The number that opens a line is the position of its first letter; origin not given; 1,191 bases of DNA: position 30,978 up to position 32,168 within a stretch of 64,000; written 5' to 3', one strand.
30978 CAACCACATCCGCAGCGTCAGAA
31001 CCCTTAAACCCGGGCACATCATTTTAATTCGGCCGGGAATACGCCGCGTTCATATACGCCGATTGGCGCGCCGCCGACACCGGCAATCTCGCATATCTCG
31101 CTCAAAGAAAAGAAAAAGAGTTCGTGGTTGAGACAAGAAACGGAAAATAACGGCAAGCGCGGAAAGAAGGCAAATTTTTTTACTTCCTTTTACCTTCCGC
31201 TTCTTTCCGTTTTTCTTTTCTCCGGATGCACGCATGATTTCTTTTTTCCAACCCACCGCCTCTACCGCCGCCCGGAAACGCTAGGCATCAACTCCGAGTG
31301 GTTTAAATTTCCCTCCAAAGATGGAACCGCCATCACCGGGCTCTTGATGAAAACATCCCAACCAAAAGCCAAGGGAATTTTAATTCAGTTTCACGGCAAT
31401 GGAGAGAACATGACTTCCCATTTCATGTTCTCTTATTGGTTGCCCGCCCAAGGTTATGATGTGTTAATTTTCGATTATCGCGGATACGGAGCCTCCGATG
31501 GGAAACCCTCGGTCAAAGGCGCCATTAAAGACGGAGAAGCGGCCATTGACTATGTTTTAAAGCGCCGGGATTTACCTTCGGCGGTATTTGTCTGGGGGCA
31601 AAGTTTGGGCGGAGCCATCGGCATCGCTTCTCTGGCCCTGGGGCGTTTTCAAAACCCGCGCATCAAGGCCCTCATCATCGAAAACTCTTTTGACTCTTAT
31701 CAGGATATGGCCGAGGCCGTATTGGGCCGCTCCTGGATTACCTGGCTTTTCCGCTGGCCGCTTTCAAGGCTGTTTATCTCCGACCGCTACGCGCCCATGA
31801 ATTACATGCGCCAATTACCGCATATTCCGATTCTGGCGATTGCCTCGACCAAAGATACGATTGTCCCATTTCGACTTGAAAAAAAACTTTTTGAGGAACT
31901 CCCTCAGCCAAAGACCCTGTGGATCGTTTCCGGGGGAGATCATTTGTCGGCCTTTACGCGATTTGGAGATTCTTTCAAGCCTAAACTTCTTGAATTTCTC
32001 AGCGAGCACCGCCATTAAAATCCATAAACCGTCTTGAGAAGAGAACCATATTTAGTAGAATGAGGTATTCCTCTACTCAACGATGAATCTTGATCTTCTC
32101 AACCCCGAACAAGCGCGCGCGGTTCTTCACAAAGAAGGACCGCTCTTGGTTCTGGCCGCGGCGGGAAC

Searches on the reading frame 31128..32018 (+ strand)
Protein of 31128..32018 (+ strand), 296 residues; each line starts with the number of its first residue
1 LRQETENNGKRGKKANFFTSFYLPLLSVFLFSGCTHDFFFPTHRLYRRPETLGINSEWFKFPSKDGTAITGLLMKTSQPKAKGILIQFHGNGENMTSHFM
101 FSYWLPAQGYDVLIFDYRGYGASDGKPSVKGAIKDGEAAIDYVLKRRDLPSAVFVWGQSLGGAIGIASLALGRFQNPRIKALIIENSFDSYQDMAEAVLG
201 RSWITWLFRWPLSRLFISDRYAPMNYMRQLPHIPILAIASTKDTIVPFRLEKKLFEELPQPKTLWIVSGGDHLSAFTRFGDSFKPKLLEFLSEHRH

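Call 71: find_homologous_proteins(query=window:31128-32018:+, max_evalue=1e-20)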
Query window:31128-32018:+ (296 aa): 239 proteins with E <= 1e-20 among 2310 candidates; the best 120 are listed.
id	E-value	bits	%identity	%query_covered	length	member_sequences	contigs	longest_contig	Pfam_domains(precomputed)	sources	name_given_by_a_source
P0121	2.8e-169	580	92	92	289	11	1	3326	PF02129.25,PF00326.28,PF12697.14,PF00561.27,PF12146.16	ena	-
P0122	5.5e-131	454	73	88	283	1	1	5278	PF02129.25,PF00326.28,PF12697.14,PF03583.21,PF00561.27,PF12146.16,PF20434.6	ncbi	-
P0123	4.1e-129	448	88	75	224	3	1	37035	PF02129.25,PF00326.28,PF12697.14,PF00561.27,PF12146.16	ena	-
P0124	4.5e-126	438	68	93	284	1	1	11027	PF00326.28,PF12697.14,PF00561.27,PF12146.16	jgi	jgi:hypothetical protein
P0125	4.3e-124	432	85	75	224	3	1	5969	PF02129.25,PF00326.28,PF12697.14,PF00561.27,PF12146.16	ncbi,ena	-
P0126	1.5e-120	420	65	92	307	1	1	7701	PF02129.25,PF00326.28,PF03959.20,PF12697.14,PF00561.27,PF12146.16,PF20434.6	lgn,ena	-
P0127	3.3e-90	320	56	88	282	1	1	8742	PF02129.25,PF00326.28,PF07859.20,PF03959.20,PF05448.19,PF12697.14,PF00561.27,PF12146.16,PF20434.6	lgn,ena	-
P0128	2.4e-89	317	53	88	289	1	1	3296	PF02129.25,PF00326.28,PF07859.20,PF05448.19,PF12697.14,PF00561.27,PF12146.16,PF20434.6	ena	-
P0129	3.3e-88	314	52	90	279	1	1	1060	PF02129.25,PF00326.28,PF05448.19,PF12697.14,PF00561.27,PF12146.16,PF20434.6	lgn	-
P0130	1.7e-87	311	52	89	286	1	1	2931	PF02129.25,PF00326.28,PF07859.20,PF05448.19,PF12697.14,PF00561.27,PF12146.16,PF20434.6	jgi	jgi:fermentation-respiration switch protein FrsA (DUF1100 family)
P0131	2.5e-87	311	51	91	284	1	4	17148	PF02129.25,PF00326.28,PF05448.19,PF12697.14,PF00561.27,PF12146.16,PF20434.6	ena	-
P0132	3.7e-87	310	52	88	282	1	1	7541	PF02129.25,PF00326.28,PF07859.20,PF05448.19,PF12697.14,PF00561.27,PF12146.16,PF20434.6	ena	-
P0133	4.1e-87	310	51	91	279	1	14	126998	PF02129.25,PF00326.28,PF07859.20,PF05448.19,PF12697.14,PF00561.27,PF12146.16,PF20434.6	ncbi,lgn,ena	-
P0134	6.3e-87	309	52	88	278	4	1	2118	PF02129.25,PF00326.28,PF07859.20,PF05448.19,PF12697.14,PF00561.27,PF12146.16,PF20434.6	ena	-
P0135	2.4e-86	308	51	90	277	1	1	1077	PF02129.25,PF00326.28,PF07859.20,PF05448.19,PF12697.14,PF00561.27,PF12146.16,PF20434.6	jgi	jgi:fermentation-respiration switch protein FrsA (DUF1100 family)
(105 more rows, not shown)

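Call 73: find_encoding_contigs(protein=P0121, flank=1200, max_places=3)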
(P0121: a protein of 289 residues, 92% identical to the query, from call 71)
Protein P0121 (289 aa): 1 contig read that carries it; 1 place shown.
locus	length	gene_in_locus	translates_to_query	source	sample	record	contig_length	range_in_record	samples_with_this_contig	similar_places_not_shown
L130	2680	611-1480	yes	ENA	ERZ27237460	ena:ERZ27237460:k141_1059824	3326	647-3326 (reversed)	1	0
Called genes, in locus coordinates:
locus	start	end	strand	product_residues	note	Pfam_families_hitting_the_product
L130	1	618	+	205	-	?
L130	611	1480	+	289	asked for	PF02129:Peptidase_S15 (faint), PF12146:Hydrolase_4, PF00561:Abhydrolase_1 (weak), PF12697:Abhydrolase_6 (faint), PF00326:Peptidase_S9 (weak)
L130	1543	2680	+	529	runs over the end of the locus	PF00580:UvrD-helicase, PF13245:AAA_19, PF13604:AAA_30 (faint), PF13361:UvrD_C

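Call 74: find_encoding_contigs(protein=P0122, flank=1200, max_places=2)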
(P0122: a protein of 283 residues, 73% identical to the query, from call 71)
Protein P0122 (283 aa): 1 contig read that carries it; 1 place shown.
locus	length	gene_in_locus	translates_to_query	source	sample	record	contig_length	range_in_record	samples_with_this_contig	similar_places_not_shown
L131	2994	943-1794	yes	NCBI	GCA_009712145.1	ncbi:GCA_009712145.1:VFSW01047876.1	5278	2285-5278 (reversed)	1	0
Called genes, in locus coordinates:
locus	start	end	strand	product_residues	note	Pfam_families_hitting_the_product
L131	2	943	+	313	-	?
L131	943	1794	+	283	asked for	PF20434:BD-FAE (faint), PF02129:Peptidase_S15 (weak), PF12146:Hydrolase_4, PF00561:Abhydrolase_1, PF12697:Abhydrolase_6, PF00326:Peptidase_S9, PF03583:LIP (faint)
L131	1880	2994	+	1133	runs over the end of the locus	?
